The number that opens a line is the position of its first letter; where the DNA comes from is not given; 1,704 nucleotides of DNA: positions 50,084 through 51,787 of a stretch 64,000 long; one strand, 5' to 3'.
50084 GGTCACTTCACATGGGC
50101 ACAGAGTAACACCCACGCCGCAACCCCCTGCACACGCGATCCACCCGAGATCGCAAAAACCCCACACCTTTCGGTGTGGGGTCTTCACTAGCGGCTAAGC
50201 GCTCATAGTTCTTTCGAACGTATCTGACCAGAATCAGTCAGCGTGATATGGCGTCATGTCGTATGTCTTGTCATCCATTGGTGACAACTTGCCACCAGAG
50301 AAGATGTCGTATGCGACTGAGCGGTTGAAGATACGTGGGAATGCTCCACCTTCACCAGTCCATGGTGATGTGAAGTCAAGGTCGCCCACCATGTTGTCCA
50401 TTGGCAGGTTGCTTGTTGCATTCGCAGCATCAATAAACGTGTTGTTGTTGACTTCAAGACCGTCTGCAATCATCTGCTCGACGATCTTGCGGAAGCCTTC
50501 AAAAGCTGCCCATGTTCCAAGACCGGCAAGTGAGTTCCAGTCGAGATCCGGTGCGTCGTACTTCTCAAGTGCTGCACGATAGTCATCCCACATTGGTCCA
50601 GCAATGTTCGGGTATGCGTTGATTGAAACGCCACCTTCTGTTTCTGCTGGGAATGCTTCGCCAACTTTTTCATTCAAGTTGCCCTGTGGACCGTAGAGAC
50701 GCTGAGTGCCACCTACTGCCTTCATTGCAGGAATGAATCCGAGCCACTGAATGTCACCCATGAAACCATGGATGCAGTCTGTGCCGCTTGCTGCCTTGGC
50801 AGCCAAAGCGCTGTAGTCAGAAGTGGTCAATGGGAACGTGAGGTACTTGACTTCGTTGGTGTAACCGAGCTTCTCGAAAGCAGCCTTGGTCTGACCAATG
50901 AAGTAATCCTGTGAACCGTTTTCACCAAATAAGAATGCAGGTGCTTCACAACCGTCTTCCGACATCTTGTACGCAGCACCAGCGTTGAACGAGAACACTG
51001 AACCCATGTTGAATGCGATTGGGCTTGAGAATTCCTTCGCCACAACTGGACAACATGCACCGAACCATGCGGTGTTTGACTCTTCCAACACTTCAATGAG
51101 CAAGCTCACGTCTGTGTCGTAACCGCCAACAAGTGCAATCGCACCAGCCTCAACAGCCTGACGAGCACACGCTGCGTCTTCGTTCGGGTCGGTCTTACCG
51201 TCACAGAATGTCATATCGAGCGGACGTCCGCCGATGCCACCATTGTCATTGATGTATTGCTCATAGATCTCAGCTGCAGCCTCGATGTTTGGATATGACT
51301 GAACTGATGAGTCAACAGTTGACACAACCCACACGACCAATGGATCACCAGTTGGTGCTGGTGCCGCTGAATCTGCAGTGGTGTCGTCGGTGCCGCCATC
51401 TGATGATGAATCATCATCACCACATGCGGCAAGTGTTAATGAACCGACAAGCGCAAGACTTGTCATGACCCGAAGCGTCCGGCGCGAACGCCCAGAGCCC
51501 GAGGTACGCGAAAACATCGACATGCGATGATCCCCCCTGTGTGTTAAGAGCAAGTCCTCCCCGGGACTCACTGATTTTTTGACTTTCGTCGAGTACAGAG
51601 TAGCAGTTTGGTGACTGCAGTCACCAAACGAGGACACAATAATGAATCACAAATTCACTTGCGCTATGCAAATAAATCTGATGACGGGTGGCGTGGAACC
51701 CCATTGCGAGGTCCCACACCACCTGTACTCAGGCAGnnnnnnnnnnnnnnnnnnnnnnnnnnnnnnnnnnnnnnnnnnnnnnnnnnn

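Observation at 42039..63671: Paralog-amplified island: four BVMOs, two esterases, four binding proteins, a fused ABC importer and a DUF35/thiolase/EthD unit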

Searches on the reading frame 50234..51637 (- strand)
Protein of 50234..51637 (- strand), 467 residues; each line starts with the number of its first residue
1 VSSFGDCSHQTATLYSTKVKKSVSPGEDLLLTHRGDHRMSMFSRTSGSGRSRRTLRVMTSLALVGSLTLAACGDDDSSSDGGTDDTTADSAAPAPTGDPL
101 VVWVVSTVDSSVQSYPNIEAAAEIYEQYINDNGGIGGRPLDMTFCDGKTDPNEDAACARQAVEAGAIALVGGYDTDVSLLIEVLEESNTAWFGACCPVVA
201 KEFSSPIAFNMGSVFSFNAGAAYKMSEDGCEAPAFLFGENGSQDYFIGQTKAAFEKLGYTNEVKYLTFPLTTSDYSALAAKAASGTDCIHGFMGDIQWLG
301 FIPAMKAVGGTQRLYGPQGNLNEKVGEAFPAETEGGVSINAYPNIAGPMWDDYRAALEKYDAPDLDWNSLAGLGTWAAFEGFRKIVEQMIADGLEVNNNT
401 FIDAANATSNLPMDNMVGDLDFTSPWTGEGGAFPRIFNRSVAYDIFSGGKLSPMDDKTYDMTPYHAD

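Call 3: search_protein_families(library=pfam, proteins=[window:50234-51637:-])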
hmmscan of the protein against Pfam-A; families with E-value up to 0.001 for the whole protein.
window:50234-51637:- (467 aa): 1 family
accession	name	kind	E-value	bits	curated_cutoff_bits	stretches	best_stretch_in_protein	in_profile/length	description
PF13458.12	Peripla_BP_6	-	3.2e-23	83.4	31.7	1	116-424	19-324/343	Periplasmic binding protein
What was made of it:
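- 50234..51523 (-): SBP1, lipoprotein binding protein. Peripla_BP_6 (call 3).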
